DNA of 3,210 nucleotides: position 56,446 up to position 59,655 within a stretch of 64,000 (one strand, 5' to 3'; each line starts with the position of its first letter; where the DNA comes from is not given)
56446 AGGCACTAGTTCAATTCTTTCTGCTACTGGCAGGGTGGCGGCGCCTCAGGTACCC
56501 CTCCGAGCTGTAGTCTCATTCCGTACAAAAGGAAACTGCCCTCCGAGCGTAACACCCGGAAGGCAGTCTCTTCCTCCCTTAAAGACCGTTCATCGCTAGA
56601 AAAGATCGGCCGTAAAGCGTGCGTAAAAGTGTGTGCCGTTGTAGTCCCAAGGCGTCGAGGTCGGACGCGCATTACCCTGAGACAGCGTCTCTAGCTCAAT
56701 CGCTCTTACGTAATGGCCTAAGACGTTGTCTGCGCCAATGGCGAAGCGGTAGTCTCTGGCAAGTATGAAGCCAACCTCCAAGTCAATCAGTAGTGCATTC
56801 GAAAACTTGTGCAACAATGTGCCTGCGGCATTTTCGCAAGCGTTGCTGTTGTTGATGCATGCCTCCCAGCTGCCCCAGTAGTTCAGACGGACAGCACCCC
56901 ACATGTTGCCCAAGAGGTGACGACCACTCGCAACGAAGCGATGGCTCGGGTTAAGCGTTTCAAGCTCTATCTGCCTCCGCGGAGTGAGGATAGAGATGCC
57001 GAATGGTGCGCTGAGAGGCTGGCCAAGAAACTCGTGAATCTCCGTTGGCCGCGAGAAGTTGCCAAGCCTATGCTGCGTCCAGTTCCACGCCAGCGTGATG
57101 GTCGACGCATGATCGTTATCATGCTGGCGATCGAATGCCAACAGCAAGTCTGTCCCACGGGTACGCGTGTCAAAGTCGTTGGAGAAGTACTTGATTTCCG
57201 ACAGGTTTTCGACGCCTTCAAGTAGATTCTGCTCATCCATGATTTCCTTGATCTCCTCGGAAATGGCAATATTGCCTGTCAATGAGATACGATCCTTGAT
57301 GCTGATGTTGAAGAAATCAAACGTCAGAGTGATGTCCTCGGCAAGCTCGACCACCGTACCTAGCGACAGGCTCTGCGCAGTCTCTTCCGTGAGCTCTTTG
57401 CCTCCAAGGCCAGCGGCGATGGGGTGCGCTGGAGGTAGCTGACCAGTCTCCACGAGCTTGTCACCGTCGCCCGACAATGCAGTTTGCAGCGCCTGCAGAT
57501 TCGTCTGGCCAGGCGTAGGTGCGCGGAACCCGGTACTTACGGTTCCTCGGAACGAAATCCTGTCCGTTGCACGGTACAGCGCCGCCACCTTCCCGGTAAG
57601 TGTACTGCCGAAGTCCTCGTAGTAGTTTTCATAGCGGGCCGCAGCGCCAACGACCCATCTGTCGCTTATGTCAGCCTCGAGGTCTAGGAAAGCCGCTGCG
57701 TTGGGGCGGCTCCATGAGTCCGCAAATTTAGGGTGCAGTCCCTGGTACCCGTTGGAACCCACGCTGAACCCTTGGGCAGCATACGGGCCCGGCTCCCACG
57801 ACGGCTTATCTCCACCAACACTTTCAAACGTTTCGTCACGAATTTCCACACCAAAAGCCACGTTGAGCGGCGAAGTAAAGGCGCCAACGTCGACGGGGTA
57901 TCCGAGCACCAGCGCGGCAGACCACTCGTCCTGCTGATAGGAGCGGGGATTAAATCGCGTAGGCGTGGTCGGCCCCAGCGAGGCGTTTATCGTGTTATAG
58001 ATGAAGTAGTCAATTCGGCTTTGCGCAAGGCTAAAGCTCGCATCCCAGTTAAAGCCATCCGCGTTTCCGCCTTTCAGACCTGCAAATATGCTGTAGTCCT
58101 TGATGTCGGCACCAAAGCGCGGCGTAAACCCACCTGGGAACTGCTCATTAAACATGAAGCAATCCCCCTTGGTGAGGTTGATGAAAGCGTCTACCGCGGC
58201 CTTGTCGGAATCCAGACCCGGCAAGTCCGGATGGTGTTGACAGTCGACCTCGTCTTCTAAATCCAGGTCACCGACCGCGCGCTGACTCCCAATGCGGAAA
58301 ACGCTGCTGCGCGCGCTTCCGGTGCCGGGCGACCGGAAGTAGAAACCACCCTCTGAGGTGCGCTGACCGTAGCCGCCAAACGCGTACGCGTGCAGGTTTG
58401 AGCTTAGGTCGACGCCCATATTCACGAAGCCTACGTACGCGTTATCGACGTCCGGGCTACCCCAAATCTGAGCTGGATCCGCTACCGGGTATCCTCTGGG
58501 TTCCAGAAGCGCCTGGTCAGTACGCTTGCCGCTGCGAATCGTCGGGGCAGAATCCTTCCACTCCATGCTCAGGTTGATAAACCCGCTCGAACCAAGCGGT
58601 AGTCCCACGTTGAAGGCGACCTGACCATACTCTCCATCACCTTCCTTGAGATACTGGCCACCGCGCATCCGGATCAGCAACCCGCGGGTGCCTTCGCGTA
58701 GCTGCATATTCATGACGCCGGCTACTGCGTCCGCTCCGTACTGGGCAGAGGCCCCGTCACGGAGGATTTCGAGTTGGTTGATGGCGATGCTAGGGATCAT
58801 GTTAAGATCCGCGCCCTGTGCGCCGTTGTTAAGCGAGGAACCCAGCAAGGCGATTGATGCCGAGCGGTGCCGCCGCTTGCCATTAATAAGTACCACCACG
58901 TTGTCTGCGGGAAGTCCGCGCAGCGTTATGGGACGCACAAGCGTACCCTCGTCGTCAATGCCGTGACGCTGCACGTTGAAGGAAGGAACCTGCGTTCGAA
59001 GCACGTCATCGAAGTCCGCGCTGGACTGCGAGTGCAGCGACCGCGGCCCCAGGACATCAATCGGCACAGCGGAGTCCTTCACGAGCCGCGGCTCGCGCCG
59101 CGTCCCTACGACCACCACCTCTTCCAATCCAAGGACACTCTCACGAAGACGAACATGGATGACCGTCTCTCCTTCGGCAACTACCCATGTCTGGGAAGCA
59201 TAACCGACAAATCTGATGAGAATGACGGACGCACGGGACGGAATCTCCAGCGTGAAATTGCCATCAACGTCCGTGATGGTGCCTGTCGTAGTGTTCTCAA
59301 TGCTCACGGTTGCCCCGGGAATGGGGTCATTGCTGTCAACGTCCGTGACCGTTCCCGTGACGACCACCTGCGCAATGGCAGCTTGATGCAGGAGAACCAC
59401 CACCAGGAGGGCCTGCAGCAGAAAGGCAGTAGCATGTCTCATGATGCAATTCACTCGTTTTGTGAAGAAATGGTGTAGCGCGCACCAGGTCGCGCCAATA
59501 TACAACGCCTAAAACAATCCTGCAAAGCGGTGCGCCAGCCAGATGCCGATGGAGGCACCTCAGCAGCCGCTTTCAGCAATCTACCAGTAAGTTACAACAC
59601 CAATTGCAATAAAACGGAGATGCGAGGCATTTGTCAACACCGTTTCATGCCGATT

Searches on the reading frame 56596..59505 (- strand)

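Call 19: search_protein_families(library=pfam, proteins=[window:56596-59505:-], max_evalue=0.001)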
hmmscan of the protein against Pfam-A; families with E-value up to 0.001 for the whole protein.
window:56596-59505:- (969 aa): 5 families
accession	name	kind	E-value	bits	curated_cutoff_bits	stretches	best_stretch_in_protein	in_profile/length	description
PF00593.30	TonB_dep_Rec_b-barrel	-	3.1e-24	87.1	27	1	465-928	55-436/436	TonB dependent receptor-like, beta-barrel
PF13715.12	CarbopepD_reg_2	-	9.5e-20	70.9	32.2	1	49-132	1-88/88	CarboxypepD_reg-like domain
PF07715.20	Plug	-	3e-16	60.3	23.9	1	143-264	3-107/107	TonB-dependent Receptor Plug Domain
PF13620.12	CarboxypepD_reg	-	2.2e-11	44.4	32.3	1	49-119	2-80/82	Carboxypeptidase regulatory-like domain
PF23591.1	CILP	-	0.00013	22.4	27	1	46-105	4-61/90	Cartilage intermediate layer protein 1-like domain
